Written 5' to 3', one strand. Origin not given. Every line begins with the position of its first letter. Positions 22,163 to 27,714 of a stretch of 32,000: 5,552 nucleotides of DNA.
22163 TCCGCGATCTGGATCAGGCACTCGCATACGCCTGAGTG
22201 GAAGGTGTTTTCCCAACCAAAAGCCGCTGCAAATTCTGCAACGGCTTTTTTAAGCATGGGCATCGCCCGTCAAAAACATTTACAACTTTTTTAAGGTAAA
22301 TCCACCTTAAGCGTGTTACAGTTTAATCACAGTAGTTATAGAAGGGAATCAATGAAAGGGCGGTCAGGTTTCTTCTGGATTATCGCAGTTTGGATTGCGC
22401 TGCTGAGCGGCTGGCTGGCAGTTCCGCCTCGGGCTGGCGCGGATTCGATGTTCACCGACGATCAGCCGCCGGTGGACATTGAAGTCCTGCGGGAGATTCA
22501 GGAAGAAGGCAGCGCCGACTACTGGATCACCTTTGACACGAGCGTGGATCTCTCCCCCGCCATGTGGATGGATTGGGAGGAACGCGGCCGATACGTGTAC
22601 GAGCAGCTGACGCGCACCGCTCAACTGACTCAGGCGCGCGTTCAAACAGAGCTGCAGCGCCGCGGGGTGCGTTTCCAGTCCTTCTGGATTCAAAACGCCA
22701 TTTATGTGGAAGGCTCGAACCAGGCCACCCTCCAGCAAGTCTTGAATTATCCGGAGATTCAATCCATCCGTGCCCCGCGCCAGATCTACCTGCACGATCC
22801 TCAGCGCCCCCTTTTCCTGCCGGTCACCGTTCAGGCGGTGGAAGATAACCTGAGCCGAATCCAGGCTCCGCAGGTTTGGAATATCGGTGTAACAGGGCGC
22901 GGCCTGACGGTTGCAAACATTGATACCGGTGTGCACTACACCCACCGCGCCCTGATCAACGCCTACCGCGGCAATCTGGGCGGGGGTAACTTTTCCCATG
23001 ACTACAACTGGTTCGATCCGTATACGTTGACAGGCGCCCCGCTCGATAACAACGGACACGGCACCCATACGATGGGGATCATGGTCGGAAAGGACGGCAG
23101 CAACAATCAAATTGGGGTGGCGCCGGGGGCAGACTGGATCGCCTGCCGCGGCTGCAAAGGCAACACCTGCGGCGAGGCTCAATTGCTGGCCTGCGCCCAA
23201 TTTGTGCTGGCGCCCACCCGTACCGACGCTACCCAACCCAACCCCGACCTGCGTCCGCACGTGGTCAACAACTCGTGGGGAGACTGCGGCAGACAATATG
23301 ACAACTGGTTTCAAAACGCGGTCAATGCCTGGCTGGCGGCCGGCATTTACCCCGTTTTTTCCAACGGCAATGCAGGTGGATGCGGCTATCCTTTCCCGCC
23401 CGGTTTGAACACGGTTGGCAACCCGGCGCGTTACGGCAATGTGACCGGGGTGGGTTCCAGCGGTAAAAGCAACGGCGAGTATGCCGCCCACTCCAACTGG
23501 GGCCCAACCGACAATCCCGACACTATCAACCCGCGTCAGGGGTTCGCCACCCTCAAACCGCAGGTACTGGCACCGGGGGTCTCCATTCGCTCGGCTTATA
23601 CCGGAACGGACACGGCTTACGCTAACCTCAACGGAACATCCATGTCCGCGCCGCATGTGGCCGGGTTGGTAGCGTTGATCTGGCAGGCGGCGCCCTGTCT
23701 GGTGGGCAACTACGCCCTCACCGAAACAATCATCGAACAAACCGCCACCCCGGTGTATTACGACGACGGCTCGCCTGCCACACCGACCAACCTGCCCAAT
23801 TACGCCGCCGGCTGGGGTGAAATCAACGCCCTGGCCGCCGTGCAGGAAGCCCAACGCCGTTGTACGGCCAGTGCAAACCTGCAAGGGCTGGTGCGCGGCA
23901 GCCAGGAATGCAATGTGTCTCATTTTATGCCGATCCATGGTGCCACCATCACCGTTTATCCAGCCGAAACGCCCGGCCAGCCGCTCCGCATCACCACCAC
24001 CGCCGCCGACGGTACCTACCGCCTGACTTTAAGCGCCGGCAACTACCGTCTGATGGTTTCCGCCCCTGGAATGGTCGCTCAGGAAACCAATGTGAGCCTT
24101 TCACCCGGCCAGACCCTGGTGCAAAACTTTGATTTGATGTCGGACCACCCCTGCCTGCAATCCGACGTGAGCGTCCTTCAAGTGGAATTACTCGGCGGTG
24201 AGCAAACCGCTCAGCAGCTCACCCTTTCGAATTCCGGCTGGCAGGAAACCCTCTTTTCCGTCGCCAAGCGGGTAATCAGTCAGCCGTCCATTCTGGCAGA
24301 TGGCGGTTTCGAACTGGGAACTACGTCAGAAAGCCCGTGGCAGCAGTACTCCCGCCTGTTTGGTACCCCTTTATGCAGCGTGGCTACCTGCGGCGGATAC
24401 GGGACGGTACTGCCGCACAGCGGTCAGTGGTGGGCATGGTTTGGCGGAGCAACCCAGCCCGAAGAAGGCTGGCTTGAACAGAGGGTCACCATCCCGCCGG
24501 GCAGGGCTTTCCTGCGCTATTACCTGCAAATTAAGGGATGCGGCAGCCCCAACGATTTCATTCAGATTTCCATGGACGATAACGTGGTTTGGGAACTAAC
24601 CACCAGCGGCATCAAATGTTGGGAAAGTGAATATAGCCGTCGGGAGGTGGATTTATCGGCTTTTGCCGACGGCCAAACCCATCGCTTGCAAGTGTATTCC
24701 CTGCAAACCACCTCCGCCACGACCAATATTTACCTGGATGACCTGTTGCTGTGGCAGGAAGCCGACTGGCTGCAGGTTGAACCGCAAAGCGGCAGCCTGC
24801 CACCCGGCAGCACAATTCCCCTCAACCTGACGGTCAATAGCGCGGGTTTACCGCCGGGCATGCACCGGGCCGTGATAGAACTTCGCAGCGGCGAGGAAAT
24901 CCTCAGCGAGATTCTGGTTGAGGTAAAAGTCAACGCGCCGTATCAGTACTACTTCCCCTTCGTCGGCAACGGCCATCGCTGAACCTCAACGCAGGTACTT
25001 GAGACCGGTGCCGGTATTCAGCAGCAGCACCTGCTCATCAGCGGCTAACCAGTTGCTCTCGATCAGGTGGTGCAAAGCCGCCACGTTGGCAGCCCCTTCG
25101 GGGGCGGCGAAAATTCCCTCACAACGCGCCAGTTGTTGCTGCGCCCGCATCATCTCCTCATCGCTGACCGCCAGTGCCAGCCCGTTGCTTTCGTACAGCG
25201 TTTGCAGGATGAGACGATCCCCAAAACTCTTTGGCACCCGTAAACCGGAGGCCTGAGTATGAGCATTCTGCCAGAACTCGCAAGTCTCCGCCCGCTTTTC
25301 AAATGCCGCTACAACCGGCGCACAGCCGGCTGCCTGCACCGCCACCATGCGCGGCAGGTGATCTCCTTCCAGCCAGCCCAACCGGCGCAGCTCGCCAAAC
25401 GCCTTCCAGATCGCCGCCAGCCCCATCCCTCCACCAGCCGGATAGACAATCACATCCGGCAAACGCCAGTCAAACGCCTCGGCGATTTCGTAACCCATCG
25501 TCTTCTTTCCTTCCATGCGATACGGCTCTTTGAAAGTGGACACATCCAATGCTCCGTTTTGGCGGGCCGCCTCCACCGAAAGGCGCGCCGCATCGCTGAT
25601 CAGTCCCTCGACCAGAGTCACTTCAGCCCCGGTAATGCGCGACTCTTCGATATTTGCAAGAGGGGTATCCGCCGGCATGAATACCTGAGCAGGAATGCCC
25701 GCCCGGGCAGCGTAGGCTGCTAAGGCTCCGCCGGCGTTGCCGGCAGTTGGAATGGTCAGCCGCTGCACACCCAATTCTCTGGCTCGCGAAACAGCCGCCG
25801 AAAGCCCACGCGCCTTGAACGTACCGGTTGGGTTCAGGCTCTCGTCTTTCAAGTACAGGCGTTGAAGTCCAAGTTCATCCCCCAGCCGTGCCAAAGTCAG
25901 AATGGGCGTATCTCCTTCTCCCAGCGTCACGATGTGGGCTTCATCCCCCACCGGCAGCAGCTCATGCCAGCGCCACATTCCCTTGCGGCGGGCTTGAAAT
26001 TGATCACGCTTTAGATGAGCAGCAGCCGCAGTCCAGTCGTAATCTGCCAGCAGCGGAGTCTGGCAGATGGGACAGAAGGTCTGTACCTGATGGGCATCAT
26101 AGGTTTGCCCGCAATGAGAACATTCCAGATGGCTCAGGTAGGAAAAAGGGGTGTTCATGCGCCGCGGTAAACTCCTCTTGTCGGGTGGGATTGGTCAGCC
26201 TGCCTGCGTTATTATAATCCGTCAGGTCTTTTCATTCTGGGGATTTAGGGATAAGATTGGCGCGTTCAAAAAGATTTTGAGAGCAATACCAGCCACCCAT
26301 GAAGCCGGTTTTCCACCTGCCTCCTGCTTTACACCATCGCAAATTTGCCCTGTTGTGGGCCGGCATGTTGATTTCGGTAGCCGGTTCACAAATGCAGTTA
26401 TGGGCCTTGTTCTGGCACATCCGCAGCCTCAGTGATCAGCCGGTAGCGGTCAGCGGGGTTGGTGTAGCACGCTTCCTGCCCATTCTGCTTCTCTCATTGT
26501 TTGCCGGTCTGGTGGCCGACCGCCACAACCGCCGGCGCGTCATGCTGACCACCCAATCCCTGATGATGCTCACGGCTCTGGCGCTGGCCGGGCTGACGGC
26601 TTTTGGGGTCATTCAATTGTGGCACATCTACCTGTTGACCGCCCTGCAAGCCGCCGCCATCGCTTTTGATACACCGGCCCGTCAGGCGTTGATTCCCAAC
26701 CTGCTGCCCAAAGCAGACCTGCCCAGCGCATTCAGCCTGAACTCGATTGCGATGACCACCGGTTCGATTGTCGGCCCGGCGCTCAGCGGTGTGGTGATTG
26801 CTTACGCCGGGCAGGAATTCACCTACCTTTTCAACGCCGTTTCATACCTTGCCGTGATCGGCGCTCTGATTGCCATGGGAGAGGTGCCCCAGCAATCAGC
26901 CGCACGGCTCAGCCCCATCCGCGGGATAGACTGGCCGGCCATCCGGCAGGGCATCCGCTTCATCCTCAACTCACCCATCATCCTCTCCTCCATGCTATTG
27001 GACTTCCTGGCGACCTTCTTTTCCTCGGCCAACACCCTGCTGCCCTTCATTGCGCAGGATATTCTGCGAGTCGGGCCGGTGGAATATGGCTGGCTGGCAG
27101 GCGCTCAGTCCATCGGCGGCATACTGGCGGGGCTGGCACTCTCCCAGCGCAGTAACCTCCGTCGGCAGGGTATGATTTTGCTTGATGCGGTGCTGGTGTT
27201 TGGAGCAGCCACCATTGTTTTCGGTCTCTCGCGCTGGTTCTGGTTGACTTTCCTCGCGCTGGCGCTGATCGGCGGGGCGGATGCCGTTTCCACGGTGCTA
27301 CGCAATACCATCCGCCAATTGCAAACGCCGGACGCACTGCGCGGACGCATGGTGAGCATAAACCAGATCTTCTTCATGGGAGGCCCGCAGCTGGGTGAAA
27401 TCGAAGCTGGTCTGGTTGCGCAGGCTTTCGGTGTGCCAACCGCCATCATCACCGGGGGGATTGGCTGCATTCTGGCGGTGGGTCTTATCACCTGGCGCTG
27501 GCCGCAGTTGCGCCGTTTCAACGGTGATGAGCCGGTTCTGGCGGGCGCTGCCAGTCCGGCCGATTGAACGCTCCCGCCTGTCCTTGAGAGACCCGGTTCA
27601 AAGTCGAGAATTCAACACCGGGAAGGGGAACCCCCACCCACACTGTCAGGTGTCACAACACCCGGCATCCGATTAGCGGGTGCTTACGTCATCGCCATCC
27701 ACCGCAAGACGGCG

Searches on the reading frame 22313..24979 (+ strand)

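Call 14: search_protein_families(library=pfam, proteins=[window:22313-24979:+], max_evalue=0.001)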
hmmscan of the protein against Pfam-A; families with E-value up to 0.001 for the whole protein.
window:22313-24979:+ (889 aa): 3 families
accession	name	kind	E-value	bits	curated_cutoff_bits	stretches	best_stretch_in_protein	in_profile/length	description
PF00082.27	Peptidase_S8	-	1.9e-40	139.4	21.8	1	195-502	1-288/288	Subtilase family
PF13620.12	CarboxypepD_reg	-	3.2e-13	50.3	32.3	1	540-608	13-81/82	Carboxypeptidase regulatory-like domain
PF13715.12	CarbopepD_reg_2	-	3.4e-06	27.4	32.2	1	559-611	26-79/88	CarboxypepD_reg-like domain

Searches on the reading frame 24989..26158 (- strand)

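Call 14: search_protein_families(library=pfam, proteins=[window:24989-26158:-], max_evalue=0.001)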
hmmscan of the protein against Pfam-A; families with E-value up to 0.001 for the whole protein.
window:24989-26158:- (390 aa): 1 family
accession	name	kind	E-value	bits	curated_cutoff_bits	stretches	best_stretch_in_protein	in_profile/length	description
PF00291.31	PALP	-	1.3e-75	254.9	35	1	77-383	1-295/295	Pyridoxal-phosphate dependent enzyme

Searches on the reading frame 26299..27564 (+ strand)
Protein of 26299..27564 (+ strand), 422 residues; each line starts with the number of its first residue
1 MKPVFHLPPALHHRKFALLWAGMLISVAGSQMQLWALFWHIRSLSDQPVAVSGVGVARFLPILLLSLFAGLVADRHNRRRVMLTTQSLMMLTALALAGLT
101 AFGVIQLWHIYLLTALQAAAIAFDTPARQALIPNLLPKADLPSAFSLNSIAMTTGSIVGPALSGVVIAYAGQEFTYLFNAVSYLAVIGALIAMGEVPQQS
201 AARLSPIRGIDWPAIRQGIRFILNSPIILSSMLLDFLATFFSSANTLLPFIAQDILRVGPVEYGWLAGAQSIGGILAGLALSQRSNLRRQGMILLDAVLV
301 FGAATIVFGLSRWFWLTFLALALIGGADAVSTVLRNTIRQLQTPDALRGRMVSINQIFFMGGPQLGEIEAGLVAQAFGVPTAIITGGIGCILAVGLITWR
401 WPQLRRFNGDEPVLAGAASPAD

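Call 14: search_protein_families(library=pfam, proteins=[window:26299-27564:+], max_evalue=0.001)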
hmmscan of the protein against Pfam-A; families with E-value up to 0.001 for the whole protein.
window:26299-27564:+ (422 aa): 2 families
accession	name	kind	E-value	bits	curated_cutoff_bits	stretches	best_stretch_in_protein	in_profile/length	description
PF05977.19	MFS_3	-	3.9e-65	220.7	27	1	11-400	7-392/524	Transmembrane secretion effector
PF07690.21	MFS_1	-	1.3e-31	110.2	33.4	2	19-290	1-270/347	Major Facilitator Superfamily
